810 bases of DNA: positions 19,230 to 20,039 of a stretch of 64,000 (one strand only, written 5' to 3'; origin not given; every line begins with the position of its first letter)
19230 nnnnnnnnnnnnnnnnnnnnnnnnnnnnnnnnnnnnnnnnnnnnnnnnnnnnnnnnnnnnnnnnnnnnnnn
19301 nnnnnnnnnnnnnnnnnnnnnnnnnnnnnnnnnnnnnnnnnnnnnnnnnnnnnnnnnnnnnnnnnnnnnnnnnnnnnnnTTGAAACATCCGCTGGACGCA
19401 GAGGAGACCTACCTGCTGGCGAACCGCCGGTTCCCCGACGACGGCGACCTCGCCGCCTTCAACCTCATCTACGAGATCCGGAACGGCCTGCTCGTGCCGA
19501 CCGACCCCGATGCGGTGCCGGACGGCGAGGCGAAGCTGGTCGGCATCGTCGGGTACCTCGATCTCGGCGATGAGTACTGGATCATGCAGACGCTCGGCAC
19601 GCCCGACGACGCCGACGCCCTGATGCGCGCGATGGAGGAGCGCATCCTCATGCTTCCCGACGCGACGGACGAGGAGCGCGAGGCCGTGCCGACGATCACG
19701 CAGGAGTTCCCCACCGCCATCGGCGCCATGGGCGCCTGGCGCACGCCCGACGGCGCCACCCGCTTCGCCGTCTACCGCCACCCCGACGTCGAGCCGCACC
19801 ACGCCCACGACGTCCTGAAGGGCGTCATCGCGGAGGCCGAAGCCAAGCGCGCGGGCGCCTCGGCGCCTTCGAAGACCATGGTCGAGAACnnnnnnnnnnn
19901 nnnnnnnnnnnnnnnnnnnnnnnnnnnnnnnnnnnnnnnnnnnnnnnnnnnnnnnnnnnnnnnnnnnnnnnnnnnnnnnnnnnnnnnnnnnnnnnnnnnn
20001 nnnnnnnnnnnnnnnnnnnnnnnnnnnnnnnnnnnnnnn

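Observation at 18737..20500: Three tandem paralogous small acidic proteins, each in its own terminator-promoter cassette, between queA and tgt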

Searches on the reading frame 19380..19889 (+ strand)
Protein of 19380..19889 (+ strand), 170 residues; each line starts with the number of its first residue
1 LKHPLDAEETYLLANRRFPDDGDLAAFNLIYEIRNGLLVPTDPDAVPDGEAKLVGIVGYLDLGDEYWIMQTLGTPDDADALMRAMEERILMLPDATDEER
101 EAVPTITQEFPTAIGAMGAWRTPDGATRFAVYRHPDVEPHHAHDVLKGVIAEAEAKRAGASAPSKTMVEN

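Call 9: search_protein_families(library=pfam, proteins=[window:19380-19889:+], max_evalue=1)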
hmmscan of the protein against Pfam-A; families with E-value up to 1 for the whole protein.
window:19380-19889:+ (170 aa): 0 families

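Call 10: search_protein_families(library=ncbifam, proteins=[window:19380-19889:+], max_evalue=1)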
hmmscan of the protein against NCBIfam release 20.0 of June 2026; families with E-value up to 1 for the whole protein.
window:19380-19889:+ (170 aa): 0 families

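Call 11: search_protein_families(library=padloc, proteins=[window:19380-19889:+], max_evalue=1)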
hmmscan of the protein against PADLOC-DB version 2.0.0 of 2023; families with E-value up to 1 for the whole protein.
window:19380-19889:+ (170 aa): 0 families

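Call 12: search_protein_families(library=phrogs, proteins=[window:19380-19889:+], max_evalue=1)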
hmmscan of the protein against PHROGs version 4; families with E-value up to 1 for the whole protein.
window:19380-19889:+ (170 aa): 0 families

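Call 13: find_homologous_proteins(query=window:19380-19889:+, max_evalue=0.01)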
Query seq(170 aa) (170 aa): 9 proteins with E <= 0.01 among 210 candidates.
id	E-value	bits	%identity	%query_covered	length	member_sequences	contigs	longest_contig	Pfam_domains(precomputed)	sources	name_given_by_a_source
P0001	8.8e-101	353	93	100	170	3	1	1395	-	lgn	-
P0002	2.2e-84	300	80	100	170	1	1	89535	-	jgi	jgi:hypothetical protein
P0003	7.1e-79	282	76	100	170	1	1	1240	-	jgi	-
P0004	5.3e-76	272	74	100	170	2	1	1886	-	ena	-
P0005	1.1e-71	258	70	100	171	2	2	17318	-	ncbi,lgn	-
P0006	2.7e-71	257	71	100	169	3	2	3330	-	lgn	-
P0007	2.8e-65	237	66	96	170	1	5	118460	-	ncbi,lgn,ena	ncbi:MAG: hypothetical protein AAB554_00700 [Patescibacteria group bacterium]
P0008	1.0e-59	219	60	96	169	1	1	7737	-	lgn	-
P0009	2.0e-57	212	60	88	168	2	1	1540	-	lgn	-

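Call 14: find_encoding_contigs(protein=P0007, flank=6000, max_places=3)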
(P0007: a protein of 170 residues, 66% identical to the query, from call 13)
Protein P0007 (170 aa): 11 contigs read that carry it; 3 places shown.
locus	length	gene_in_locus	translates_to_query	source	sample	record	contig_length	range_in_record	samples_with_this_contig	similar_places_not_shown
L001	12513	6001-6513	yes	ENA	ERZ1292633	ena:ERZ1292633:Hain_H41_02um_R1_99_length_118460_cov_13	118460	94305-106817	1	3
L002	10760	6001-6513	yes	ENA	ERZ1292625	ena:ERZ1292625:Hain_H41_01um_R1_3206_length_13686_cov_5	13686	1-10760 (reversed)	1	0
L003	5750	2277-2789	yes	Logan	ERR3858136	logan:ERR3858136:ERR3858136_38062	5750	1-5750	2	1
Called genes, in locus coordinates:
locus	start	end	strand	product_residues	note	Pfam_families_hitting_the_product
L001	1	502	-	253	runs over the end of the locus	PF02535:Zip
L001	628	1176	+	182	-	-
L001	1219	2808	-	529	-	PF11974:bMG3 (faint), PF13620:CarboxypepD_reg, PF13715:CarbopepD_reg_2 (faint), PF17210:SdrD_B (faint), PF17802:SpaA (faint), PF22904:NOMO1-like_2nd (faint), PF13620:CarboxypepD_reg (weak)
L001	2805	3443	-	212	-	PF00730:HhH-GPD, PF00633:HHH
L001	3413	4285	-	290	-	PF01149:Fapy_DNA_glyco, PF06831:H2TH, PF06827:zf-FPG_IleRS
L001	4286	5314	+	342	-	PF02547:Queuosine_synth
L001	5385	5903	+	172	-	-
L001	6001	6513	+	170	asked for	-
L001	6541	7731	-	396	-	PF01702:TGT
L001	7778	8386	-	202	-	-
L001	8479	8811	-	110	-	-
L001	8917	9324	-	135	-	PF00472:RF-1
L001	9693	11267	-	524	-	PF01676:Metalloenzyme, PF06415:iPGM_N, PF01663:Phosphodiest (faint)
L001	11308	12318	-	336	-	PF13936:HTH_38, PF13565:HTH_32 (weak), PF00665:rve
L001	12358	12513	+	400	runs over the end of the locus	-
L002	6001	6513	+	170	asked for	-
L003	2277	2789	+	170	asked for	-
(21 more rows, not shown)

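Call 15: find_encoding_contigs(protein=P0002, flank=6000, max_places=3)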
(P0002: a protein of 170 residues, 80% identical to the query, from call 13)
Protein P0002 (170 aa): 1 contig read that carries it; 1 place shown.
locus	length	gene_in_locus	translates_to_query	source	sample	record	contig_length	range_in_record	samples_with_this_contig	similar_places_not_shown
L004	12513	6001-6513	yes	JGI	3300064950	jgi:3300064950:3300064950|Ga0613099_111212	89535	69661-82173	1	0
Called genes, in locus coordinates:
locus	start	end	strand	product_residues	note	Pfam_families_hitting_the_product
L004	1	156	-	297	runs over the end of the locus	PF01297:ZnuA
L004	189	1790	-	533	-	PF11974:bMG3 (faint), PF13620:CarboxypepD_reg, PF13715:CarbopepD_reg_2 (faint), PF17210:SdrD_B (faint), PF17802:SpaA (faint), PF22904:NOMO1-like_2nd (faint), PF13620:CarboxypepD_reg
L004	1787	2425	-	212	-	PF00730:HhH-GPD, PF00633:HHH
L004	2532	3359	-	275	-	PF01149:Fapy_DNA_glyco, PF06831:H2TH, PF06827:zf-FPG_IleRS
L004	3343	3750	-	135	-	PF00293:NUDIX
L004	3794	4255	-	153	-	-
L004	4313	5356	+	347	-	PF02547:Queuosine_synth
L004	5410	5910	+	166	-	-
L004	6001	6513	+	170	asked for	-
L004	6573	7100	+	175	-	-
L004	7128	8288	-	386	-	PF01702:TGT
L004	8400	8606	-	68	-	-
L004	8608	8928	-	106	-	-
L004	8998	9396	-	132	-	-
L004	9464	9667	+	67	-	-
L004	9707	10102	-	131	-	-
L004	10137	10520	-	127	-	PF00892:EamA (weak)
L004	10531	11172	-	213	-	PF01569:PAP2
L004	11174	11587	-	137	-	PF00472:RF-1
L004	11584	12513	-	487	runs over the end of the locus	PF11074:DUF2779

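Call 16: find_encoding_contigs(protein=P0005, flank=6000, max_places=3)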
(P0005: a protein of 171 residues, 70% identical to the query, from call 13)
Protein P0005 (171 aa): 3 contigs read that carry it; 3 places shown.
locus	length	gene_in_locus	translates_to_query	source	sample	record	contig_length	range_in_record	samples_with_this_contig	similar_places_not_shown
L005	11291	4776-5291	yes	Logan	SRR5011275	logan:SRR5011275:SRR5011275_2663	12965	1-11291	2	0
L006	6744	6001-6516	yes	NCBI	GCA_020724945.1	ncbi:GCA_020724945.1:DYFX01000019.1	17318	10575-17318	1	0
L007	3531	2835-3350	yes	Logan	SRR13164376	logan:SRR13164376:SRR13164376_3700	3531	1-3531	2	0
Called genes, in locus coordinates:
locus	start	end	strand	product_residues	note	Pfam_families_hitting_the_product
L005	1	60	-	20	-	?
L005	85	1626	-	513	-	PF07963:N_methyl (weak), PF11974:bMG3 (faint), PF07210:DUF1416 (faint), PF13620:CarboxypepD_reg, PF13715:CarbopepD_reg_2 (faint), PF17210:SdrD_B (faint), PF22904:NOMO1-like_2nd (faint), PF13620:CarboxypepD_reg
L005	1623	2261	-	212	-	PF00730:HhH-GPD, PF00633:HHH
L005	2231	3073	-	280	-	PF01149:Fapy_DNA_glyco, PF06831:H2TH, PF06827:zf-FPG_IleRS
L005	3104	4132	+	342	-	PF02547:Queuosine_synth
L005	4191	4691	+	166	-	-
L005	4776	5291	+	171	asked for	-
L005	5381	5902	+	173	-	-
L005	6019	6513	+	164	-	-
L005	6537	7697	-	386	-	PF01702:TGT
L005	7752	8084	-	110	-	-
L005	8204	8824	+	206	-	PF03473:MOSC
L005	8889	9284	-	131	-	-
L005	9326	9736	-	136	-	PF00472:RF-1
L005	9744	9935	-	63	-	-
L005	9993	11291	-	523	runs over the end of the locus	PF01676:Metalloenzyme, PF06415:iPGM_N, PF01663:Phosphodiest (faint)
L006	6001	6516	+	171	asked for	-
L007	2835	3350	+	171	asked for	-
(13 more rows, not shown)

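Call 30: predict_structure(alignment_id=A2)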
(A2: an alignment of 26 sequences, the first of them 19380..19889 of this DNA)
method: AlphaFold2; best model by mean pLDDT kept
length: 170 residues; sequences in the alignment: 26
mean_pLDDT: 86.3   pTM: 0.82
mean pLDDT of the five models: 86.3, 85.7, 85.6, 85.2, 84.4
residues with pLDDT >= 90: 99; 70-90: 57; 50-70: 5; < 50: 9
segments of 3 or more residues with pLDDT < 50: 163-170
pLDDT, mean of each block of 10 residues (from residue 1): 81 86 87 94 91 96 83 93 97 85 73 94 96 94 94 85 39
secondary structure, 60 per line:
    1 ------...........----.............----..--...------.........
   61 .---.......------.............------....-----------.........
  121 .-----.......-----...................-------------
elements in order: H7-17 H22-34 E52-61 E65-71 H78-90 H97-100 E112-121 E127-133 H139-157

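Call 32: search_protein_representatives(alignment_id=A2)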
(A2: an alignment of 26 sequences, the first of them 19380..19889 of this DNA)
Query: 26 sequences, 167 profile positions. Proteins with E-value up to 0.001 (for the whole library): 61; up to 1e-10: 38; up to 1e-30: 7. The best 61 are listed.
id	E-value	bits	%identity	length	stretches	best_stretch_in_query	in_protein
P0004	1.9e-58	213.1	-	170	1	1-166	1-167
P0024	7.7e-50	185.1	-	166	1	2-159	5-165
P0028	6.5e-46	172.4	-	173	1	2-167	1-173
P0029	2.1e-44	167.5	-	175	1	2-167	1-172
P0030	2.1e-38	147.9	-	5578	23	81-156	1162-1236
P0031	4.4e-33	130.6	-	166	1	3-167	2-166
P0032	8.4e-33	129.7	-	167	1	3-167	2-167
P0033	5.6e-28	114.0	-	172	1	4-163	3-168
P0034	1.6e-27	112.5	-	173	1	2-161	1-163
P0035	5.5e-27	110.8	-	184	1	2-160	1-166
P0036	1.2e-26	109.6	-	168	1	2-161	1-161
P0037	2.6e-25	105.3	-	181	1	2-162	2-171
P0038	8.0e-24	100.5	-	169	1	6-163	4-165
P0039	1.5e-22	96.4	-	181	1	2-167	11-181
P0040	3.2e-22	95.3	-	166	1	4-163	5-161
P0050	1.8e-16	76.6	-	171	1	2-163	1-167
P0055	3.1e-14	69.3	-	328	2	1-148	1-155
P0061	1.4e-12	64.0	-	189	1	2-159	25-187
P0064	1.2e-09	54.4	-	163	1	19-158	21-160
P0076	1.2e-05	41.3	-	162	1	2-156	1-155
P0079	8.4e-05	38.6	-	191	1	2-159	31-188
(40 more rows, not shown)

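Call 37: find_encoding_contigs(protein=P0038, flank=6000, max_places=2)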
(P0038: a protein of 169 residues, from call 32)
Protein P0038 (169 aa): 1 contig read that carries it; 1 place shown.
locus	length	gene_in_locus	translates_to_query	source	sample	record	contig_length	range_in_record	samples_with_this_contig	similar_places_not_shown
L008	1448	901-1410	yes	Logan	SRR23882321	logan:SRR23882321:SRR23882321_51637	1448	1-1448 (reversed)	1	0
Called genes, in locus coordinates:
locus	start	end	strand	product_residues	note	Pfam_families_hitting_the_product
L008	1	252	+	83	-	?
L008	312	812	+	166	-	-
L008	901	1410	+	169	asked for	-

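Call 42: find_related_loci(query=A5, collection=genome_contigs, flank=7000)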
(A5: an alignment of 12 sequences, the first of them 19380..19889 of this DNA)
Query A5 (170 aa) in genome_contigs; peptide patterns used: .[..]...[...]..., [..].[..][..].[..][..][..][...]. (x = any residue, [..] = any of these).
174 stretches matched a pattern; 1 encode a relative of the query (tblastn E <= 1e-3); 1 distinct loci.
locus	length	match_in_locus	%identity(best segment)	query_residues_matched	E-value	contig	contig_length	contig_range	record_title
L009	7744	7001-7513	69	1-170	9e-71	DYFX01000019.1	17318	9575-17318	MAG TPA_asm: Candidatus Paceibacter sp. isolate BE2011_4_66_9 Afr_mines_BE2011_930_length_17318_cov_3_452702, whole geno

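Call 44: find_encoding_contigs(protein=P0033, flank=7000, max_places=2)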
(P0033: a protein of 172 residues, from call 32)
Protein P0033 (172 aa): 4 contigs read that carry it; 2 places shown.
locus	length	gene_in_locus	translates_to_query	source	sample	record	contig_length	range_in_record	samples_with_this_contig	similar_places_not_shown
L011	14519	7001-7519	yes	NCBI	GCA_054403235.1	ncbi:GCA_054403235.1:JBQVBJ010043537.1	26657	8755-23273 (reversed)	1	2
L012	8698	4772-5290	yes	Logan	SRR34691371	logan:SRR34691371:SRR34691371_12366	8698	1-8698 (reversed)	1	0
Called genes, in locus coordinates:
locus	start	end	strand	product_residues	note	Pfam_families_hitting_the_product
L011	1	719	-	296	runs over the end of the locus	PF01297:ZnuA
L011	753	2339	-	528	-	PF07963:N_methyl (weak), PF11974:bMG3 (faint), PF13620:CarboxypepD_reg (weak), PF13715:CarbopepD_reg_2 (faint), PF17210:SdrD_B (faint), PF22904:NOMO1-like_2nd (faint), PF13620:CarboxypepD_reg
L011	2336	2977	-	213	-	PF00730:HhH-GPD, PF00633:HHH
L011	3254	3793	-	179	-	PF01149:Fapy_DNA_glyco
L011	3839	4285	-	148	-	-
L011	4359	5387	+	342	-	PF02547:Queuosine_synth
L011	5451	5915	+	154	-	-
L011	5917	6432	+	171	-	-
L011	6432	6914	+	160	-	-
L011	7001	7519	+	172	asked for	-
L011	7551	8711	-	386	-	PF01702:TGT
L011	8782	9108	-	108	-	-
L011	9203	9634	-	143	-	PF00293:NUDIX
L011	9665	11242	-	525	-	PF01676:Metalloenzyme, PF06415:iPGM_N, PF00884:Sulfatase (faint)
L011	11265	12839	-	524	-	PF01676:Metalloenzyme, PF06415:iPGM_N, PF01663:Phosphodiest (weak)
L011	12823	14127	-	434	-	PF03952:Enolase_N, PF07476:MAAL_C (faint), PF00113:Enolase_C, PF13378:MR_MLE_C (weak)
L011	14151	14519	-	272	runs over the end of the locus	PF04402:SIMPL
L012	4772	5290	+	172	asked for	-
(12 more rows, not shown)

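Call 45: find_encoding_contigs(protein=P0050, flank=7000, max_places=2)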
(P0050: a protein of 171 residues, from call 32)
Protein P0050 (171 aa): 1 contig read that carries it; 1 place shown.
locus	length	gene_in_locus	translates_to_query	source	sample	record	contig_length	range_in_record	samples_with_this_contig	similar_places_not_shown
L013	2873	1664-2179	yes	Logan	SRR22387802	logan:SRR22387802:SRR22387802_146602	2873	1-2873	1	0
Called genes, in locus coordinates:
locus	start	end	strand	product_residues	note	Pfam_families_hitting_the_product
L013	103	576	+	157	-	-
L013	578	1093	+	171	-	-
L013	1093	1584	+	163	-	-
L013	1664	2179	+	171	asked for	-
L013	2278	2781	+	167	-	-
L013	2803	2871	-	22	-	?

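Call 46: find_encoding_contigs(protein=P0064, flank=7000, max_places=2)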
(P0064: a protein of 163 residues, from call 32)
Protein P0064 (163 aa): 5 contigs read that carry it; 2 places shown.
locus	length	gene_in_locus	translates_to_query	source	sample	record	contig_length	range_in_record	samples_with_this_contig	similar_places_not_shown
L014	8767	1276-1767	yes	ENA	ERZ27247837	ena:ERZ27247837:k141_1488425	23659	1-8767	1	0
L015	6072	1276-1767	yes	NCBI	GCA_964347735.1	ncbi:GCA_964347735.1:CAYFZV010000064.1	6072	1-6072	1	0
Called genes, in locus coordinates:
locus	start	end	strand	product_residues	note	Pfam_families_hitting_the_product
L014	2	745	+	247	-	?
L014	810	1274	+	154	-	-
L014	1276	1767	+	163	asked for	-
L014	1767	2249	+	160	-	-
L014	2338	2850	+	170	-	-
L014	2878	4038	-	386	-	PF01702:TGT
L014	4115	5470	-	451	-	-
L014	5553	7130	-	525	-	PF01676:Metalloenzyme, PF06415:iPGM_N, PF00884:Sulfatase (weak)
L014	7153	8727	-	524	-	PF01676:Metalloenzyme, PF06415:iPGM_N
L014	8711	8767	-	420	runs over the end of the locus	PF03952:Enolase_N, PF00113:Enolase_C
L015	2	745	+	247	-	?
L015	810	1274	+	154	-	-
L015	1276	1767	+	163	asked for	-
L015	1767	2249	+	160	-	-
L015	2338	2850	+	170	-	-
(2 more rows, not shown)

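Call 47: find_encoding_contigs(protein=P0076, flank=7000, max_places=2)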
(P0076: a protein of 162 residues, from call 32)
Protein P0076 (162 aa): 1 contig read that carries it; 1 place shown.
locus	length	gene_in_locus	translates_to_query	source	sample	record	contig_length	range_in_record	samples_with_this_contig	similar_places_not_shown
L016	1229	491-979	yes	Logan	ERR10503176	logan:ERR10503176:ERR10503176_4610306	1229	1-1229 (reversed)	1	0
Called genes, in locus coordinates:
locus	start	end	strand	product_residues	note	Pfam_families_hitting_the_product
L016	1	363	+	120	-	?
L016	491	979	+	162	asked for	-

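Call 48: find_encoding_contigs(protein=P0061, flank=7000, max_places=2)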
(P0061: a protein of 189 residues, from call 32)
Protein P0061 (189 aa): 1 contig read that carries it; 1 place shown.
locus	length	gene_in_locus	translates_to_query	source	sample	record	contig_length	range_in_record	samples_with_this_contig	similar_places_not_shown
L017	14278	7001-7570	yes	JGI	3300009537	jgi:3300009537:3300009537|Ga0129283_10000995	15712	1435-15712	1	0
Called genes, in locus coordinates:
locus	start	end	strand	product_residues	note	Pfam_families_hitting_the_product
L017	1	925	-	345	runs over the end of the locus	PF02618:YceG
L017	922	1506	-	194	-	PF00293:NUDIX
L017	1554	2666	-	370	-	PF00483:NTP_transferase, PF12804:NTP_transf_3 (weak), PF22640:ManC_GMP_beta-helix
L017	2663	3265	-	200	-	PF01569:PAP2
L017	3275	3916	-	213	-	PF00730:HhH-GPD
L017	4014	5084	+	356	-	PF02547:Queuosine_synth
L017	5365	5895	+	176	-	-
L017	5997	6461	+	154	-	-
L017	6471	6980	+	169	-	-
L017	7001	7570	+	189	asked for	-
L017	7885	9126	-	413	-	PF01702:TGT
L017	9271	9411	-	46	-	-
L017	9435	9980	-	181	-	PF00300:His_Phos_1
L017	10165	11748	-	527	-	PF01676:Metalloenzyme, PF06415:iPGM_N, PF00884:Sulfatase (weak)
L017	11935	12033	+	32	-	-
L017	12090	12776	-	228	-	PF00078:RVT_1 (weak)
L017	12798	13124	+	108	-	PF22296:bAvd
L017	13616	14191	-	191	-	-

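Call 50: search_solved_structures(query=A4, max_evalue=10)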
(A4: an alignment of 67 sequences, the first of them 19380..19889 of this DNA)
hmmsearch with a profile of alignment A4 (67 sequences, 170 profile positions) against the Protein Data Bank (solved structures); distinct sequences matched with E-value up to 10: 5.
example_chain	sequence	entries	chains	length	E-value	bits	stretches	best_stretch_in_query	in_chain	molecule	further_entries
2a7w_A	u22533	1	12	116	0.27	14.3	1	68-141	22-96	Phosphoribosyl-ATP pyrophosphatase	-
4v1a_d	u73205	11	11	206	0.95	12.5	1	50-100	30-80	MITORIBOSOMAL PROTEIN ML40, MRPL40 | 39S ribosomal protein L40, mitochondrial isoform 1 | Mitochondrial ribosomal protein L40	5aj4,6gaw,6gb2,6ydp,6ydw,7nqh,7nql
6bk0_A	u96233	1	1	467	5.3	10.1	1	101-143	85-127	UDP-glycosyltransferase 79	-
5tmb_A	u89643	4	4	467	5.3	10.1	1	101-143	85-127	Glycosyltransferase, Os79 | UDP-glycosyltransferase 79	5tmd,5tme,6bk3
6bk1_A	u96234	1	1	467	5.3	10.1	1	101-143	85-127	UDP-glycosyltransferase 79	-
